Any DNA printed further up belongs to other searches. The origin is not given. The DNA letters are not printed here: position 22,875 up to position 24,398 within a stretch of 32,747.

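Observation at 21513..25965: Five tightly coupled genes (NUDIX, Gfo/Idh/MocA oxidoreductase, radical SAM, GT9 heptosyltransferase, stand-alone heptose-1-P adenylyltransferase): a candidate novel modified-heptose or nucleotide-sugar pathway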

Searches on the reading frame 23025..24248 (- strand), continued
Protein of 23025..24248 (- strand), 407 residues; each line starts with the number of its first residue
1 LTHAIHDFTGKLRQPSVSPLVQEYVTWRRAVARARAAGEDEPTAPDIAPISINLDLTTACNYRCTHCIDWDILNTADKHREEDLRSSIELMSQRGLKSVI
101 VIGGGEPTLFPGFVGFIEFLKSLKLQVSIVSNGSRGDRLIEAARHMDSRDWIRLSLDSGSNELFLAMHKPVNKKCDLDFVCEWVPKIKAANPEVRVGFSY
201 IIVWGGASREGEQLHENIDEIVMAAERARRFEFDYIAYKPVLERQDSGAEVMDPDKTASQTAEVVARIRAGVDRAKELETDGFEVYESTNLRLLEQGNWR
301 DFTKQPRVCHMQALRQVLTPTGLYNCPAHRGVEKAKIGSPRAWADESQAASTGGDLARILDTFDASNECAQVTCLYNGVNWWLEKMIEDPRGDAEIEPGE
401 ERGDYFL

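Call 61: search_protein_families(library=ncbifam, proteins=[P0126, L083:121-1128:-, L083:1128-1988:-, L083:2080-3279:-, L083:7630-8418:+, L083:9401-10312:+, L083:10352-11401:+, L083:11396-11941:-, L083:11928-12911:-, L083:12908-13981:-], max_evalue=1e-8)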
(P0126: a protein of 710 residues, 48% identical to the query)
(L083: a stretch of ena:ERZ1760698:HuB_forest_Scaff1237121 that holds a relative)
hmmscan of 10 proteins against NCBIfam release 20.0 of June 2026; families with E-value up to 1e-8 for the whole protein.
P0126 (710 aa): 11 families
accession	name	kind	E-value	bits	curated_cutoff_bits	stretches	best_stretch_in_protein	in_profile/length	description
TIGR02197.1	heptose_epim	equivalog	1.5e-78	264.2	274.6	1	3-304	2-311/316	ADP-glyceromanno-heptose 6-epimerase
NF008360.0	PRK11150.1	equivalog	3.1e-67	227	452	1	1-305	1-305/310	ADP-glyceromanno-heptose 6-epimerase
NF038283.1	viperin_w_prok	equivalog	6.4e-19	68.2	180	1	357-502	2-156/281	viperin family antiviral radical SAM protein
TIGR04317.1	W_rSAM_matur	equivalog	6.9e-18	64.9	380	1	359-557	6-194/349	tungsten cofactor oxidoreductase radical SAM maturase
TIGR01179.1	galE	equivalog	3.6e-13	49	262.3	1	3-253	3-274/332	UDP-glucose 4-epimerase GalE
TIGR02666.1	moaA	equivalog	3.1e-11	42.9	284.05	1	361-512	14-167/336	GTP 3',8-cyclase MoaA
NF047922.1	GDPFucSynFcl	equivalog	7.7e-11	42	500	0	161-306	161-301/308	GDP-L-fucose synthase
TIGR01181.1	dTDP_gluc_dehyt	equivalog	4.2e-10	39.2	365.1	1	2-311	2-315/321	dTDP-glucose 4,6-dehydratase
TIGR04311.1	rSAM_Geo_metal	subfamily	8.9e-10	38.2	400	1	357-511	3-162/423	radical SAM/SPASM family putative metalloenzyme maturase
TIGR02495.1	NrdG2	equivalog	1.5e-09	37.5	131.15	1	365-469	24-127/193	anaerobic ribonucleoside-triphosphate reductase activating protein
TIGR03962.1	mycofact_rSAM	equivalog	3.7e-09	36.2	265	1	356-470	11-124/339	mycofactocin radical SAM maturase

L083:121-1128:- (335 aa): 6 families
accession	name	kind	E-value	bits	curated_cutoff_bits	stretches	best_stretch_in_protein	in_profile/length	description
TIGR02193.1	heptsyl_trn_I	equivalog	2.2e-19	69.9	185.3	1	173-275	188-288/320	lipopolysaccharide heptosyltransferase I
NF008204.0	PRK10964.1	equivalog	9.9e-15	54.5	437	1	177-277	190-288/322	lipopolysaccharide heptosyltransferase RfaC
TIGR02195.1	heptsyl_trn_II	equivalog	8.2e-14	51.5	134.6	1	176-275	186-289/339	lipopolysaccharide heptosyltransferase II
TIGR02201.1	heptsyl_trn_III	equivalog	9.2e-12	44.7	170.2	1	179-294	195-310/344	putative lipopolysaccharide heptosyltransferase III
NF007742.0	PRK10422.1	equivalog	1.5e-11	43.8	467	1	179-291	197-309/352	lipopolysaccharide core heptosyltransferase RfaQ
NF008162.0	PRK10916.1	equivalog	4.7e-11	42.5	569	1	176-274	192-293/348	ADP-heptose--LPS heptosyltransferase RfaF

L083:1128-1988:- (286 aa): 20 families
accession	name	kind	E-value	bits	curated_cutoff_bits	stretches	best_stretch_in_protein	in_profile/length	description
TIGR03621.1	F420_MSMEG_2516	subfamily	1.4e-62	211.5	213.15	1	2-283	20-294/295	TIGR03621 family F420-dependent LLM class oxidoreductase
TIGR03619.1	F420_Rv2161c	subfamily_domain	7.3e-30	104.4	166.9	1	25-225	47-232/247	TIGR03619 family F420-dependent LLM class oxidoreductase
TIGR03560.1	F420_Rv1855c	subfamily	1.2e-29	103.8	231.4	1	2-166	19-197/227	TIGR03560 family F420-dependent LLM class oxidoreductase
TIGR03555.1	F420_mer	equivalog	3e-17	63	348.7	1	5-165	21-178/325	5,10-methylenetetrahydromethanopterin reductase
TIGR03564.1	F420_MSMEG_4879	subfamily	9e-17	61.6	234.25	1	2-158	5-158/265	TIGR03564 family F420-dependent LLM class oxidoreductase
NF002619.0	PRK02271.1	equivalog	2.6e-16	59.8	276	1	2-165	20-179/329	5,10-methylenetetrahydromethanopterin reductase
TIGR04021.1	LLM_DMSO2_sfnG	equivalog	1.6e-15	57.3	382.95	1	34-162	73-202/350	dimethylsulfone monooxygenase SfnG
TIGR03557.1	F420_G6P_family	subfamily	1.9e-15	56.8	210.4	1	17-161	34-186/316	TIGR03557 family F420-dependent LLM class oxidoreductase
TIGR03857.1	F420_MSMEG_2249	hypoth_equivalog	9.7e-15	54.6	218.4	1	2-168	20-182/329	TIGR03857 family LLM class F420-dependent oxidoreductase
TIGR03554.1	F420_G6P_DH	equivalog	1.2e-13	50.8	420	1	25-153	53-183/331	glucose-6-phosphate dehydrogenase (coenzyme-F420)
TIGR03885.1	flavin_revert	hypoth_equivalog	5.2e-12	45.6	398.7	1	5-124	22-147/315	TIGR03885 family FMN-dependent LLM class oxidoreductase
TIGR03559.1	F420_Rv3520c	subfamily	3e-11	43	335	1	3-125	20-139/325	LLM class F420-dependent oxidoreductase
TIGR04024.1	F420_NP1902A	hypoth_equivalog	5.8e-11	41.7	345.4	1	2-158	21-174/330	TIGR04024 family LLM class F420-dependent oxidoreductase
TIGR03841.1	F420_Rv3093c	subfamily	1.6e-10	40.9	213.65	1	2-175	16-186/298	LLM class F420-dependent oxidoreductase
TIGR03856.1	F420_MSMEG_2906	subfamily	3.9e-10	39.7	243.7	1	29-108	58-137/249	LLM class F420-dependent oxidoreductase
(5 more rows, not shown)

L083:2080-3279:- (399 aa): 7 families
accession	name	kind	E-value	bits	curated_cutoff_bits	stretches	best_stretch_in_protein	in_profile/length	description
TIGR04181.1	NHT_00031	hypoth_equivalog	2.9e-62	210.6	420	1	38-346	15-339/359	LegC family aminotransferase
TIGR03588.1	PseC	equivalog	3.7e-57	194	423.5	1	53-355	28-348/380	UDP-4-amino-4,6-dideoxy-N-acetyl-beta-L-altrosamine transaminase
TIGR04427.1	PLP_DesI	equivalog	5e-54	183.9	650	1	8-384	4-374/390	dTDP-4-dehydro-6-deoxyglucose aminotransferase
NF008658.2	PRK11658.1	equivalog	4.7e-48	163.7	631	1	39-306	20-293/379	UDP-4-amino-4-deoxy-L-arabinose aminotransferase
NF008687.0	PRK11706.1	equivalog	1.6e-39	135.7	375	1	53-234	29-209/375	dTDP-4-amino-4,6-dideoxygalactose transaminase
NF011936.0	PRK15407.1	equivalog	3.9e-38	131.3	423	1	43-234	53-251/440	lipopolysaccharide biosynthesis protein RfbH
TIGR02379.1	ECA_wecE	subfamily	4.1e-32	111.4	434.85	1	53-221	29-197/376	dTDP-4-amino-4,6-dideoxy-D-glucose transaminase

L083:7630-8418:+ (262 aa): 4 families
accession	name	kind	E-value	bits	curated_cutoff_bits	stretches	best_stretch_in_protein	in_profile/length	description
NF007695.0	PRK10376.1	subfamily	1.3e-24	86.8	280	1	8-257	38-284/290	oxidoreductase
NF008377.0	PRK11172.1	equivalog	4.3e-11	42.5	327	0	81-256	77-247/267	2,5-didehydrogluconate reductase DkgB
NF049922.1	MethglyxlRedYdjG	equivalog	1.3e-10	40.8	550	1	4-150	30-188/326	NADH-dependent methylglyoxal reductase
NF008598.0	PRK11565.1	equivalog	7.3e-10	38.4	425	1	11-139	29-146/275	2,5-didehydrogluconate reductase DkgA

L083:9401-10312:+ (303 aa): 25 families
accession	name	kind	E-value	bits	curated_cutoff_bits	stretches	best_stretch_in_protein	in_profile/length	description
TIGR04466.1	rSAM_BlsE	equivalog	2.2e-53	181.8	400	1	1-293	19-316/327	cytosylglucuronate decarboxylase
TIGR04053.2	TIGR04053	equivalog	9.5e-20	71.1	395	1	27-156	55-184/366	TIGR04053 family radical SAM/SPASM domain-containing protein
TIGR04545.1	rSAM_ahbD_hemeb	equivalog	1.2e-19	70.9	500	1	31-179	49-196/339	heme b synthase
TIGR04133.1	rSAM_w_lipo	hypoth_equivalog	5.6e-18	65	425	1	18-163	63-207/350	TIGR04133 family radical SAM/SPASM protein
TIGR04347.1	pseudo_SAM_Halo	equivalog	7.5e-16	58.4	525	1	30-155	86-209/390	TIGR04347 family pseudo-SAM/SPASM protein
TIGR03913.1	rad_SAM_trio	equivalog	1e-15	57.1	591.75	1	16-161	55-194/477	GDL motif peptide-associated radical SAM/SPASM maturase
TIGR02666.1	moaA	equivalog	1.2e-15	57.3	284.05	1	24-146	55-181/336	GTP 3',8-cyclase MoaA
TIGR04251.1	SCM_rSAM_ScmF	equivalog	1.7e-15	57.3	400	1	31-151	56-175/353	SynChlorMet cassette radical SAM/SPASM protein ScmF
NF038283.1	viperin_w_prok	equivalog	6.9e-15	54.9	180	1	15-186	41-212/281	viperin family antiviral radical SAM protein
TIGR02668.1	moaA_archaeal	equivalog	1.8e-14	53.4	325.25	1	29-162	57-190/303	GTP 3',8-cyclase MoaA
TIGR04303.1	GeoRSP_rSAM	equivalog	2.6e-14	53.5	400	1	17-183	40-200/325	GeoRSP system radical SAM/SPASM protein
TIGR04055.1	rSAM_NirJ2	equivalog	5.8e-14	52.3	500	1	27-150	44-166/326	putative heme d1 biosynthesis radical SAM protein NirJ2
TIGR03961.1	rSAM_PTO1314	hypoth_equivalog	6.9e-14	51.9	306.05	1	1-150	39-183/332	PTO1314 family radical SAM protein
NF049973.1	radical_Rv1681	equivalog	9.4e-14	51.1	380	1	22-151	112-240/326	Rv1681 family radical SAM protein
TIGR04051.1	rSAM_NirJ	equivalog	1.5e-13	50.4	515.45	1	30-155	50-173/354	heme d1 biosynthesis radical SAM protein NirJ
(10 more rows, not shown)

L083:10352-11401:+ (349 aa): 14 families
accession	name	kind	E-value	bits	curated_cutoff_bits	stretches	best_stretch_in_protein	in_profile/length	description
TIGR04317.1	W_rSAM_matur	equivalog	2.2e-28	99.4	380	1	43-224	8-185/349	tungsten cofactor oxidoreductase radical SAM maturase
TIGR04311.1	rSAM_Geo_metal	subfamily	1.2e-23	83.8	400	1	38-226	2-190/423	radical SAM/SPASM family putative metalloenzyme maturase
TIGR02109.1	PQQ_syn_pqqE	equivalog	6.9e-20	71.3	381.35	1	37-207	5-167/358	pyrroloquinoline quinone biosynthesis protein PqqE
TIGR04321.1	spiroSPASM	subfamily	1.2e-16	60.4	250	1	38-316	230-503/510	spiro-SPASM protein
TIGR04347.1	pseudo_SAM_Halo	equivalog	8e-14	51.7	525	1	38-175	38-172/390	TIGR04347 family pseudo-SAM/SPASM protein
TIGR04053.2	TIGR04053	equivalog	1.5e-13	50.8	395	1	38-177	7-148/366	TIGR04053 family radical SAM/SPASM domain-containing protein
TIGR04055.1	rSAM_NirJ2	equivalog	3.2e-12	46.6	500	1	45-162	6-122/326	putative heme d1 biosynthesis radical SAM protein NirJ2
TIGR04545.1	rSAM_ahbD_hemeb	equivalog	5.9e-12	45.7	500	1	43-163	4-124/339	heme b synthase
TIGR04054.1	rSAM_NirJ1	equivalog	3.2e-11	42.5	650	1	42-163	39-159/387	putative heme d1 biosynthesis radical SAM protein NirJ1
TIGR04546.1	rSAM_ahbC_deAc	equivalog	4.6e-11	42.1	650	1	43-162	43-161/390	12,18-didecarboxysiroheme deacetylase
TIGR04250.1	SCM_rSAM_ScmE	equivalog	1.1e-10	41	400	0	247-317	251-319/358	SynChlorMet cassette radical SAM/SPASM protein ScmE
TIGR03962.1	mycofact_rSAM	equivalog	1.5e-10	40.8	265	1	38-174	11-144/339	mycofactocin radical SAM maturase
NF033640.1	N_Twi_rSAM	subfamily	2.4e-09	36.8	170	0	247-319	3-73/398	twitch domain-containing radical SAM protein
NF045574.1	sacti_mat_StsB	exception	4.1e-09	35.8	625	1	45-162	102-218/466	StsB family radical SAM/SPASM domain sactipeptide maturase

L083:11396-11941:- (181 aa): 8 families
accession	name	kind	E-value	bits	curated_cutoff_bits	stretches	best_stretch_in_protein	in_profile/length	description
NF006506.0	PRK08942.1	equivalog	5.2e-31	107.6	178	1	6-151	3-147/182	D-glycero-beta-D-manno-heptose 1,7-bisphosphate 7-phosphatase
TIGR01656.1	Histidinol-ppas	subfamily_domain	1.8e-29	102.5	84.15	1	8-152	2-147/149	histidinol-phosphate phosphatase domain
TIGR00213.1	GmhB_yaeD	subfamily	2.3e-18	66.5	149.6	1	9-152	4-151/176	D-glycero-beta-D-manno-heptose 1,7-bisphosphate 7-phosphatase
TIGR01662.1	HAD-SF-IIIA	subfamily_domain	2.6e-18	66.5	44.6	1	7-146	1-134/141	HAD-IIIA family hydrolase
NF003937.0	PRK05446.1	equivalog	1e-14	54.3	443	1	6-145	3-143/355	bifunctional histidinol-phosphatase/imidazoleglycerol-phosphate dehydratase HisB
NF050049.1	HBPPhtaseGmhB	domain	5.4e-14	52.4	250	1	6-154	3-147/171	D-glycero-alpha-D-manno-heptose-1,7-bisphosphate 7-phosphatase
TIGR01261.1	hisB_Nterm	equivalog_domain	2.6e-13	49.8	140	1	7-141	2-137/161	histidinol-phosphatase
NF005264.0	PRK06769.1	equivalog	6.5e-12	45.6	217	1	9-144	7-130/175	HAD-IIIA family hydrolase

L083:11928-12911:- (327 aa): 8 families
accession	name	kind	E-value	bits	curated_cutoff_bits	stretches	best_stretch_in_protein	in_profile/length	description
TIGR02198.1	rfaE_dom_I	equivalog_domain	6.7e-96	321.1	345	1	14-325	4-313/315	D-glycero-beta-D-manno-heptose-7-phosphate kinase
NF008454.0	PRK11316.1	equivalog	2.1e-74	250.9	521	1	14-325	7-311/475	bifunctional D-glycero-beta-D-manno-heptose-7-phosphate kinase/D-glycero-beta-D-manno-heptose 1-phosphate adenylyltransferase HldE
TIGR02152.1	D_ribokin_bact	equivalog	1.1e-21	77.4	299.65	1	21-315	2-287/298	ribokinase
TIGR03168.1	1-PFK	subfamily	3.4e-18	65.6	216.4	1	53-322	31-295/305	hexose kinase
TIGR03828.1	pfkB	equivalog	9.4e-17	61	292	1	56-322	34-295/305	1-phosphofructokinase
NF008353.0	PRK11142.1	equivalog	1.3e-15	57.8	341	1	57-315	39-290/307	ribokinase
NF053626.1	RibKinHalex1628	equivalog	7.4e-11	42.1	330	1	53-321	34-285/293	ATP-dependent ribose-1-phosphate kinase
TIGR04382.1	myo_inos_iolC_N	equivalog_domain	5.2e-10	39.1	300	0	241-315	222-296/309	5-dehydro-2-deoxygluconokinase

L083:12908-13981:- (357 aa): 10 families
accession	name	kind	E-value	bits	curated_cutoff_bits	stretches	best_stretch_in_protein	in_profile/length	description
NF010546.0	PRK13936.1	equivalog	1.6e-56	191.2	276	1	9-185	16-195/197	phosphoheptose isomerase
TIGR00441.1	gmhA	equivalog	7.9e-51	172.2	209.45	1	28-179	3-154/154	D-sedoheptulose 7-phosphate isomerase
TIGR02199.1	rfaE_dom_II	equivalog_domain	6.2e-46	155.8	181.5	1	210-347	4-141/144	D-glycero-beta-D-manno-heptose 1-phosphate adenylyltransferase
NF010547.0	PRK13938.1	equivalog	2.6e-39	134.9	320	1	23-184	29-193/196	D-sedoheptulose 7-phosphate isomerase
NF001628.0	PRK00414.1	equivalog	3.2e-38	131.3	265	1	21-180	29-188/192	D-sedoheptulose 7-phosphate isomerase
NF008454.0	PRK11316.1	equivalog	1.9e-35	122.4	521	1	196-346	319-469/475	bifunctional D-glycero-beta-D-manno-heptose-7-phosphate kinase/D-glycero-beta-D-manno-heptose 1-phosphate adenylyltransferase HldE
NF008138.0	PRK10886.1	equivalog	1.9e-31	109.3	352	1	21-184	26-192/196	DnaA initiator-associating protein DiaA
TIGR00125.1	cyt_tran_rel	domain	1.4e-13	50.8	27.7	1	219-284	1-63/65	adenylyltransferase/cytidyltransferase family protein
NF040776.2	AlsR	equivalog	2.4e-10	39.8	400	1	98-162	170-234/279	transcriptional repressor AlsR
NF008458.0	PRK11337.1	equivalog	4e-09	35.9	378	0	99-163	183-247/293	MurR/RpiR family transcriptional regulator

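Call 74: search_protein_families(library=padloc, proteins=[window:23025-24248:-], max_evalue=0.001)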
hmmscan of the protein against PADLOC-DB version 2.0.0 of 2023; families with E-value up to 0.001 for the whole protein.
window:23025-24248:- (407 aa): 3 families
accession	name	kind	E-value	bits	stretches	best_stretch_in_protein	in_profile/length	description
PDLC02903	pVip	-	2.1e-18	64.7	1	51-196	1-139/257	Viperins not associated with kinases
PDLC02904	pVip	-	4.4e-16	57.2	1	49-163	2-114/262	Viperins associated with kinases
PDLC02905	pVip-kinase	-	1.4e-07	29.1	1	50-176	182-311/474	Viperin-kinase fusion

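Call 75: find_encoding_contigs(protein=P0124, flank=8000, max_places=2)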
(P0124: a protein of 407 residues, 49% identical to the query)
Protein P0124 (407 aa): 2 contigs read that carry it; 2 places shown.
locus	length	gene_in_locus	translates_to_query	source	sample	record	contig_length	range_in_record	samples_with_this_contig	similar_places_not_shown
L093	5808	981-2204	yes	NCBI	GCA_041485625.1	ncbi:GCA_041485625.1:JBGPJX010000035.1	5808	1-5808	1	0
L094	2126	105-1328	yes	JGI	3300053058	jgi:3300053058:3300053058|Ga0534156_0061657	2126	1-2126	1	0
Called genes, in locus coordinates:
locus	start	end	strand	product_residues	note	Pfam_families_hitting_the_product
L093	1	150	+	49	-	?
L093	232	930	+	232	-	PF00106:adh_short, PF13561:adh_short_C2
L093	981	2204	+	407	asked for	PF04055:Radical_SAM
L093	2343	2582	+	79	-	-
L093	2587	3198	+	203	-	PF13489:Methyltransf_23, PF03141:Methyltransf_29 (faint), PF07021:MetW (weak), PF08241:Methyltransf_11, PF08242:Methyltransf_12, PF13649:Methyltransf_25, PF13847:Methyltransf_31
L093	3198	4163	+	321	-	PF00535:Glycos_transf_2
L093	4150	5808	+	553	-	?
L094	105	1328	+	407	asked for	PF04055:Radical_SAM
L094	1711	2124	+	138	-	?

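Call 76: find_encoding_contigs(protein=P0132, flank=8000, max_places=2)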
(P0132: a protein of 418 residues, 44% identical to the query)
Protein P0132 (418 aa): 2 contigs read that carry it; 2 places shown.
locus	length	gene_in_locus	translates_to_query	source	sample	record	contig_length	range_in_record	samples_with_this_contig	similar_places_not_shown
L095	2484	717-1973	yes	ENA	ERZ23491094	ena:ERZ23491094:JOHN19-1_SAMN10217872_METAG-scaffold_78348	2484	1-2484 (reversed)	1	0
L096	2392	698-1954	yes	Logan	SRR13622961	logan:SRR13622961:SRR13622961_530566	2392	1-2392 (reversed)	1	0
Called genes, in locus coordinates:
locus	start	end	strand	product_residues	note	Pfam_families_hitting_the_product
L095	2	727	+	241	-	?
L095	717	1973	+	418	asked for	PF04055:Radical_SAM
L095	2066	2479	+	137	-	-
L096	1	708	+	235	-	?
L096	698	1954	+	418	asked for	PF04055:Radical_SAM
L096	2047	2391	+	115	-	?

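Call 77: find_encoding_contigs(protein=P0135, flank=8000, max_places=2)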
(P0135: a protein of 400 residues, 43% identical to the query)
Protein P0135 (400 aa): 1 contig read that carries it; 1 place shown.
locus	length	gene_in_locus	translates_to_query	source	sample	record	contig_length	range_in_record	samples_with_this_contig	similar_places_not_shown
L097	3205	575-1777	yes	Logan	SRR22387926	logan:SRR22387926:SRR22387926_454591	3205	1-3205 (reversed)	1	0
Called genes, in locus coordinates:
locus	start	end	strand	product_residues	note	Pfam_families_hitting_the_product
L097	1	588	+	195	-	?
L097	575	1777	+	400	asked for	PF04055:Radical_SAM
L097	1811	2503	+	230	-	-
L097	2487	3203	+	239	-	?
